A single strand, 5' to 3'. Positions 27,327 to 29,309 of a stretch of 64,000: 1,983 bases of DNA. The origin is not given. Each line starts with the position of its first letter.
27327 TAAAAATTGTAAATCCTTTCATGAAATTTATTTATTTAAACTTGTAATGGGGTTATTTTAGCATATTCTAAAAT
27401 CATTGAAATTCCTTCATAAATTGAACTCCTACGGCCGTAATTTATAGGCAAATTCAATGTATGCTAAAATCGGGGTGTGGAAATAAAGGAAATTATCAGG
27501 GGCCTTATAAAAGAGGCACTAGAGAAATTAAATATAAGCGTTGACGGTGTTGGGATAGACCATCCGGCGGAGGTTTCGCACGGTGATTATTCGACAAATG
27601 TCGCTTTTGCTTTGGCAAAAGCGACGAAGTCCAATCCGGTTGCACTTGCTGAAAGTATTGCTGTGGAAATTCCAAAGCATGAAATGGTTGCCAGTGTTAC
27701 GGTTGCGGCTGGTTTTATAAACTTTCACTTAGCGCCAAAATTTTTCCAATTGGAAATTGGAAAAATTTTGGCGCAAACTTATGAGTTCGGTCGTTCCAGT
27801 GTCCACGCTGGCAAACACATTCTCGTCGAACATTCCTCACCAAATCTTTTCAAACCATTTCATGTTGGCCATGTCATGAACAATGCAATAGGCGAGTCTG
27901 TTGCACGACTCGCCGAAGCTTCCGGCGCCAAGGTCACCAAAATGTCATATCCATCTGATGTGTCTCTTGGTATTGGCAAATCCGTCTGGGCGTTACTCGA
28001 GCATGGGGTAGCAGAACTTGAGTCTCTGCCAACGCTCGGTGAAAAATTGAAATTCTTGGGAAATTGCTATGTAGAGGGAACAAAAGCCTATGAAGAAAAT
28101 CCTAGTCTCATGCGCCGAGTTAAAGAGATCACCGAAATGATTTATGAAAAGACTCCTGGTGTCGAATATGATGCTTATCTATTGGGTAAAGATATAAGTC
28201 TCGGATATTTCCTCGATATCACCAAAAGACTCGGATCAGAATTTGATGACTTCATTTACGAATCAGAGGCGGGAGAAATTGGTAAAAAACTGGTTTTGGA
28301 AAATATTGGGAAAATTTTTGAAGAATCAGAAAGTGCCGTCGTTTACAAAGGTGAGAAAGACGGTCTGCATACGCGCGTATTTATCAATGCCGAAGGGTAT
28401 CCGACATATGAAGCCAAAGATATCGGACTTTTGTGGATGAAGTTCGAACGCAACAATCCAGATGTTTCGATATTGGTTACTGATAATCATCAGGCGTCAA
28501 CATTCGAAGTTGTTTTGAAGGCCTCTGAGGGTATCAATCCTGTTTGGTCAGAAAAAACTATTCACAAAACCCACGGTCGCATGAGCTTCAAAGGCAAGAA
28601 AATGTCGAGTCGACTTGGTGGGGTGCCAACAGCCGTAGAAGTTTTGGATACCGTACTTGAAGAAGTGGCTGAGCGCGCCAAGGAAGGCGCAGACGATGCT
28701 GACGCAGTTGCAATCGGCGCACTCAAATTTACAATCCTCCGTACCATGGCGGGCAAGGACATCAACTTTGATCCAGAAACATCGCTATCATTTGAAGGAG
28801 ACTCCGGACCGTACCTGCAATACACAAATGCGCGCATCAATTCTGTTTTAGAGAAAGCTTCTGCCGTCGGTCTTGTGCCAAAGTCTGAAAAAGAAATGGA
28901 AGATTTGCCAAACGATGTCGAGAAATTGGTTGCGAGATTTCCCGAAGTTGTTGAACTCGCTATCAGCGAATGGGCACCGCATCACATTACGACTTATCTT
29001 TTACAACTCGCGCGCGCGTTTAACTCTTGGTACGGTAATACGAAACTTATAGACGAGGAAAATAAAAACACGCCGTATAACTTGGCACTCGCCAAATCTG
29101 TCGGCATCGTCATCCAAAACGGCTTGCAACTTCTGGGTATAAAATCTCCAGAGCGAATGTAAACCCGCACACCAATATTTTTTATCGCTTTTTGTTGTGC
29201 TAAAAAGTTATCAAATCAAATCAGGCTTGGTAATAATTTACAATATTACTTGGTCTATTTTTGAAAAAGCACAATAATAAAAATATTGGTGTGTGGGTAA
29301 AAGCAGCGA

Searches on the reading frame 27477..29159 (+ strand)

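Call 14: search_protein_families(library=pfam, proteins=[window:27477-29159:+], max_evalue=0.001)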
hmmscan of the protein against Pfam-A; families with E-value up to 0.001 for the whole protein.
window:27477-29159:+ (561 aa): 4 families
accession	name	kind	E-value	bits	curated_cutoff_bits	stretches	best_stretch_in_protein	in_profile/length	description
PF05746.21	DALR_1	-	1e-25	90.6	22.3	1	447-561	1-117/117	DALR anticodon binding domain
PF00750.26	tRNA-synt_1d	-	1e-21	77.7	23.3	1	94-404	2-309/349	tRNA synthetases class I (R), catalytic domain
PF03485.21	Arg_tRNA_synt_N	-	2.7e-19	70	21.5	1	7-85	3-85/85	Arginyl tRNA synthetase N terminal domain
PF00133.28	tRNA-synt_1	-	0.00049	19.4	22.7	0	372-432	372-414/414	tRNA synthetases class I (I, L, M and V)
